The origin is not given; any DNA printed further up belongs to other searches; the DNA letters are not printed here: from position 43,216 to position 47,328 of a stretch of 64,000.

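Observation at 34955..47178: Locus of oversized, highly divergent alpha-glucan enzymes lacking the canonical glg genes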

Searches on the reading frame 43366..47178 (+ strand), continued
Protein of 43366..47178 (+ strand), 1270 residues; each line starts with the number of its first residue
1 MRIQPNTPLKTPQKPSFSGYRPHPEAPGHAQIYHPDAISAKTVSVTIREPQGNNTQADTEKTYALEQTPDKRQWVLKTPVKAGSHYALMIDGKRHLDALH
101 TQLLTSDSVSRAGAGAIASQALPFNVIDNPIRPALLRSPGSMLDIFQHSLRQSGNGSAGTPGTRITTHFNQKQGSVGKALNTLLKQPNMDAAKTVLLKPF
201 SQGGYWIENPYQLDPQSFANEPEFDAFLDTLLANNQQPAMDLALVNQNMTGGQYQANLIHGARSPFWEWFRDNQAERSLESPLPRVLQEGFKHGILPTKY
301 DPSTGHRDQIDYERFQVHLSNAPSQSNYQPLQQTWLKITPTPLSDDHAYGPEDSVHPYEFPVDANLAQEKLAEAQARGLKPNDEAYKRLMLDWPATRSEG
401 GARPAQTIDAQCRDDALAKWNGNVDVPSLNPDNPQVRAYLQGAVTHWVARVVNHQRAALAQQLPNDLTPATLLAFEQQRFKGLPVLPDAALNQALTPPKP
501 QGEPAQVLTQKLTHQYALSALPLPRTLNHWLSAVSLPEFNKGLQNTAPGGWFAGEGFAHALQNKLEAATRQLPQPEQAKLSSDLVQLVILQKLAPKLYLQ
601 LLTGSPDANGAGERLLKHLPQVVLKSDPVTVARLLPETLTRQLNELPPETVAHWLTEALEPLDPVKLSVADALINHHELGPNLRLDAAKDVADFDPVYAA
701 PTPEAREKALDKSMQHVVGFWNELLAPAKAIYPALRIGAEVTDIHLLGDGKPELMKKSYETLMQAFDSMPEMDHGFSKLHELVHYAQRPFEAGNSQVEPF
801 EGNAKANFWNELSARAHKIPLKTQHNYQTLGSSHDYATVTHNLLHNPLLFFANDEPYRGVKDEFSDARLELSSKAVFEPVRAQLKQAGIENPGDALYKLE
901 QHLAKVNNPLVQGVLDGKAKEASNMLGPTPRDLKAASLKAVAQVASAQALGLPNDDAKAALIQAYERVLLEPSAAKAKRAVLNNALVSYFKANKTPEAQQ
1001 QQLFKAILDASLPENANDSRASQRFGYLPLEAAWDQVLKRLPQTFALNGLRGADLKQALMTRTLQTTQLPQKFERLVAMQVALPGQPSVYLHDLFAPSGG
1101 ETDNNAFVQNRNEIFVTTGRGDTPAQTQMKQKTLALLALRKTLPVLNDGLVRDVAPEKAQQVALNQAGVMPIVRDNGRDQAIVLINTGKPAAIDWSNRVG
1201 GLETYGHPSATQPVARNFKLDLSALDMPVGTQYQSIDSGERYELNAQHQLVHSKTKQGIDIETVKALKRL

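Call 48: search_protein_families(library=pfam, proteins=[L003:1373-4747:-, L003:20524-22233:+, L003:18078-20324:+, L006:3986-5674:-, L006:9362-13669:+], max_evalue=0.01)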
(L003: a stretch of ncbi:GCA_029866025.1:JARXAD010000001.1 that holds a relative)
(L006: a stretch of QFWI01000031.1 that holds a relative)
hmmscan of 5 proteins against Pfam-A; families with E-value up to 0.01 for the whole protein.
L003:1373-4747:- (1124 aa): 0 families

L003:20524-22233:+ (569 aa): 1 family
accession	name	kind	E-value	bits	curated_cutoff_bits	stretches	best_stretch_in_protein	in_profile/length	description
PF00343.26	Phosphorylase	-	3.4e-12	45.9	27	1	410-467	526-583/713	Carbohydrate phosphorylase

L003:18078-20324:+ (748 aa): 2 families
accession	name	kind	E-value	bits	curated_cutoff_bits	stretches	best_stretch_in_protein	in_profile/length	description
PF02446.23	Glyco_hydro_77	-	1e-112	377.9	25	1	192-707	1-460/465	4-alpha-glucanotransferase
PF21226.3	MalQ_N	-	4.6e-10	40.2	24.1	1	79-176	2-91/91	MalQ N-terminal beta sandwich domain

L006:3986-5674:- (562 aa): 4 families
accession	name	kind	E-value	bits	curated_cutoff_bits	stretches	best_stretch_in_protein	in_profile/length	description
PF00128.31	Alpha-amylase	-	1.6e-07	31.4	22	1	129-213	16-87/446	Alpha amylase, catalytic domain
PF14871.12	GHL6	-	0.00051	20.7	35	1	195-275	46-128/132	Hypothetical glycosyl hydrolase 6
PF16657.11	Malt_amylase_C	-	0.0023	18.4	27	1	473-515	9-48/75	Maltogenic Amylase, C-terminal domain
PF02806.24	Alpha-amylase_C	-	0.0059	17.4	21.2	0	469-508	3-42/95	Alpha amylase, C-terminal all-beta domain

L006:9362-13669:+ (1435 aa): 1 family
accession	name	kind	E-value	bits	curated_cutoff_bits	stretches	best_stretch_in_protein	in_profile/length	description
PF00128.31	Alpha-amylase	-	7.5e-06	25.9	22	1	213-326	19-127/446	Alpha amylase, catalytic domain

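Call 67: predict_structure(alignment_id=A6)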
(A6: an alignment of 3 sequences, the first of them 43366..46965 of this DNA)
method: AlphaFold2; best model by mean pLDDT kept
length: 1200 residues; sequences in the alignment: 3
mean_pLDDT: 40.6   pTM: 0.27
mean pLDDT of the five models: 40.6, 40.5, 40.1, 38.0, 35.6
residues with pLDDT >= 90: 0; 70-90: 101; 50-70: 271; < 50: 828
segments of 3 or more residues with pLDDT < 50: 1-43, 50-59, 66-296, 300-308, 342-358, 393-501, 515-554, 618-626, 671-707, 730-859, 909-911, 913-930, 1016-1020, 1026-1029, 1046-1051, 1063-1200
pLDDT, mean of each block of 10 residues (from residue 1): 22 20 22 23 50 39 49 42 42 33 25 22 23 22 19 21 20 22 23 21 22 25 32 25 22 23 23 23 29 43 44 66 64 58 33 38 62 76 70 36 24 25 25 29 25 26 30 29 28 34 62 52 41 41 41 56 80 72 65 69 62 50 45 59 74 75 56 38 31 42 47 52 51 40 35 32 27 24 24 22 26 29 27 25 25 33 60 61 76 75 59 43 30 56 69 79 71 56 60 57 61 53 49 62 50 56 41 25 24 23 21 22 30 35 31 38 39 30 26 31
secondary structure, 60 per line:
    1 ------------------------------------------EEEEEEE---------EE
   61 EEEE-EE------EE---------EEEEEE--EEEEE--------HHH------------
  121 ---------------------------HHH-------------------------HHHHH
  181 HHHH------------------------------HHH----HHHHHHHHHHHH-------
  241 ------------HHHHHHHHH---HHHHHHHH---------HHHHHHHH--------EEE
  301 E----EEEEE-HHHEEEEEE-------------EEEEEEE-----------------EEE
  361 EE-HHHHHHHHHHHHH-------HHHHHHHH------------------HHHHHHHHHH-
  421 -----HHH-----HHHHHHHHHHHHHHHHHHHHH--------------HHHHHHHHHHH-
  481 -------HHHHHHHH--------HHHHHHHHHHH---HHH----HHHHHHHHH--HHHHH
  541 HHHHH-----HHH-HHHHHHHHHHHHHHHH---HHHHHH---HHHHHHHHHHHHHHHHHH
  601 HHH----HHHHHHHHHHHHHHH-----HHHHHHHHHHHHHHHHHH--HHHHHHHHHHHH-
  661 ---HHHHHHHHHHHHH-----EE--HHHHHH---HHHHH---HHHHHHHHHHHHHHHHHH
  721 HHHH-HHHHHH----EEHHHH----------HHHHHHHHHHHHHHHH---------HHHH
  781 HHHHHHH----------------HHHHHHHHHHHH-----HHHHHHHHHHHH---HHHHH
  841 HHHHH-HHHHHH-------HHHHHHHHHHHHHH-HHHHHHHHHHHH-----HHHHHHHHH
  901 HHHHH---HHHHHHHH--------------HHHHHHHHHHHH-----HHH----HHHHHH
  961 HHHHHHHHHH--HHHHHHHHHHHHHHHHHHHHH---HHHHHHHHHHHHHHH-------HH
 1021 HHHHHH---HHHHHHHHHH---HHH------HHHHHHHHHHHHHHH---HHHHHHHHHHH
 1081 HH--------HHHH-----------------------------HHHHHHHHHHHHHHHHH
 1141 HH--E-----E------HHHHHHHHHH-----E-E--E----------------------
elements in order (helices of 4 or more, strands of 3 or more residues): E43-49 E59-64 E85-90 E93-97 H176-184 H222-233 H253-261 H265-272 H282-289 E298-301 E306-310 E315-320 E334-340 E358-362 H364-376 H384-391 H410-419 H434-454 H469-479 H488-495 H504-514 H525-533 H536-545 H555-570 H574-579 H583-603 H608-622 H628-645 H648-659 H664-676 H686-691 H695-699 H703-724 H726-731 H738-741 H752-767 H777-787 H804-815 H821-832 H836-845 H847-852 H860-873 H875-886 H892-905 H909-916 H931-942 H955-970 H973-993 H997-1011 H1019-1026 H1030-1039 H1052-1066 H1070-1082 H1091-1094 H1124-1142 H1158-1167
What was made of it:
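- On CBM48 (N-terminus of d): The AF2 model shows strands at 43-97 but with pLDDT below 50 (call 67).
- Checked: There are only low-confidence beta strands in a poor model (call 67).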

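Call 68: search_protein_families(library=pfam, proteins=[L006:9362-10060:+, L003:10001-10450:+, L004:9877-10290:+], max_evalue=10)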
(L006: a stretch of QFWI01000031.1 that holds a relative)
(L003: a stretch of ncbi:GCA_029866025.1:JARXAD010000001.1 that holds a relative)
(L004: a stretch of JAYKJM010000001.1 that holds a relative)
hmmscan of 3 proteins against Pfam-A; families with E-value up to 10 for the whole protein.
L006:9362-10060:+ (233 aa): 0 families

L003:10001-10450:+ (150 aa): 1 family
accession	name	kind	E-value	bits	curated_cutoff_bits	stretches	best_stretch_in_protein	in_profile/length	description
PF00927.28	Transglut_C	-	0.12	12.9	26.6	1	44-94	16-74/106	Transglutaminase family, C-terminal ig like domain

L004:9877-10290:+ (138 aa): 1 family
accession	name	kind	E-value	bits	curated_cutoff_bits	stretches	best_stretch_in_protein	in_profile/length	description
PF16180.10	RelB_leu_zip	-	0.22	12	27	1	46-91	37-79/84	RelB leucine zipper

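Call 70: search_solved_structures(query=A7, max_evalue=0.01, show_alignments=2)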
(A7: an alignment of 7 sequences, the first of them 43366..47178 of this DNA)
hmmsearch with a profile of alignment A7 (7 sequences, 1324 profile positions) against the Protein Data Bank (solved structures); distinct sequences matched with E-value up to 0.01: 50.
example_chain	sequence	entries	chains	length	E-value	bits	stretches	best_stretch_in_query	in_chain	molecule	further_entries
2z1k_A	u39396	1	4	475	2.2e-13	52.3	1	154-258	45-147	(Neo)pullulanase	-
7ehh_A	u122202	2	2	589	3.3e-13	51.7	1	152-259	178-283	alpha-glucosidase | alpha glucosidase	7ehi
5ot1_A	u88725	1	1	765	3.4e-13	51.7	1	152-257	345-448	Pullulanase type II, GH13 family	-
2wc7_A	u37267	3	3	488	3.4e-13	51.7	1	156-259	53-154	ALPHA AMYLASE, CATALYTIC REGION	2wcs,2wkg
7d9c_A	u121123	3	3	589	3.6e-13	51.6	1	152-259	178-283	Alpha-glycosidase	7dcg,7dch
7d9b_A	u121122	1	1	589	3.7e-13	51.6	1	152-259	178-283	Alpha-glycosidase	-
1sma_A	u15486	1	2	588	5.5e-13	51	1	155-259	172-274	MALTOGENIC AMYLASE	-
1gvi_A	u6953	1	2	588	6.9e-13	50.7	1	155-259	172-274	MALTOGENIC AMYLASE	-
1j0h_A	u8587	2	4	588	2.5e-12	48.8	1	155-260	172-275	neopullulanase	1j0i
1j0j_A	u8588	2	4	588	2.8e-12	48.7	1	155-260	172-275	neopullulanase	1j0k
5m99_A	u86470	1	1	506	6.3e-11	44.2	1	156-267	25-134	Alpha-amylase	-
5m99_B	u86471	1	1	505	6.8e-11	44.1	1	156-267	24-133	Alpha-amylase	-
1ea9_C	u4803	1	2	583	1.7e-10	42.7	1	155-258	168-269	CYCLOMALTODEXTRINASE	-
4aef_A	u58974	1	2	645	3.3e-10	41.8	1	52-257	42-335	NEOPULLULANASE (ALPHA-AMYLASE II)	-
1vfm_A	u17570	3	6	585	9.7e-09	36.9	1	149-260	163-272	Neopullulanase 2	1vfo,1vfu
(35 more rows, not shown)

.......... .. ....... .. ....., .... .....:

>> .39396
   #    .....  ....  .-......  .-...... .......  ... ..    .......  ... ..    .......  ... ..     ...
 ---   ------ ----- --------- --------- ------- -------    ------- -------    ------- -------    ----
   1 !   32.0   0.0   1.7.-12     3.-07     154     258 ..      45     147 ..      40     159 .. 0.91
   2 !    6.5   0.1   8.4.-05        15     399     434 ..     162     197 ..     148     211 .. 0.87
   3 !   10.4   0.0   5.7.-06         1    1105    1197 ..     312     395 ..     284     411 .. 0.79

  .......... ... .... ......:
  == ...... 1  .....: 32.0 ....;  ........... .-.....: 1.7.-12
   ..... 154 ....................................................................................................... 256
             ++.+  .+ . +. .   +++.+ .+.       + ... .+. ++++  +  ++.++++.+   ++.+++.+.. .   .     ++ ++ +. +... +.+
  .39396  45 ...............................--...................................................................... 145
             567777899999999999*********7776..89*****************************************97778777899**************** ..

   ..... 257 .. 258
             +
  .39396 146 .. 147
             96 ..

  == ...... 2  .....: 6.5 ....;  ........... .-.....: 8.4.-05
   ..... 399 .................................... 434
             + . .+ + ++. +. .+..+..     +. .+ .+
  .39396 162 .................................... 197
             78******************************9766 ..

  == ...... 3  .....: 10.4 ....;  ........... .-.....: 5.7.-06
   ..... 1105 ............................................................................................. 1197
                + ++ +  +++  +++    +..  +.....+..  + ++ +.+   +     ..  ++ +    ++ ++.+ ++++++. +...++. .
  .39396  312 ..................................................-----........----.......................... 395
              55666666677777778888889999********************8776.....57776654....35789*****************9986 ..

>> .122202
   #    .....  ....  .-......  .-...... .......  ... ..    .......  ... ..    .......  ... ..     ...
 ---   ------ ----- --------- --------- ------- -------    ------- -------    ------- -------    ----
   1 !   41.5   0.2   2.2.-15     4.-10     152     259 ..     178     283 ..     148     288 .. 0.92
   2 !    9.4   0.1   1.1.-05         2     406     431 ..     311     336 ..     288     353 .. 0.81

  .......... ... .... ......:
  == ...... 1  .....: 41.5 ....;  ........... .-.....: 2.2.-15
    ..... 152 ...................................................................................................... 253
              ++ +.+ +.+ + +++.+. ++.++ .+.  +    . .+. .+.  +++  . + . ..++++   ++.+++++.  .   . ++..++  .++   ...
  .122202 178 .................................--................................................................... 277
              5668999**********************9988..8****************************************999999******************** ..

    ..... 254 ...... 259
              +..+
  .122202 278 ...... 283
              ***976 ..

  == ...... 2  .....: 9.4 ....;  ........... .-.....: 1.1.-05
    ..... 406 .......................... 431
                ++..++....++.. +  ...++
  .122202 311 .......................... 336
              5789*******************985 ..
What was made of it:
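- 43366..47178 (+): d: 1270-aa GH13 of neopullulanase/cyclomaltodextrinase type with large family-conserved insertions. CSR-I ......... lies at 44083-44109, CSR-II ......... at 45409-45435, CSR-III IGAEVTD at 45574-45594 and CSR-IV GSSHDY at 45856-45873. The 7-sequence profile hits neopullulanase 2z1k at 2e-13, NPDE 2wc7, and maltogenic amylase 1sma (call 70).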
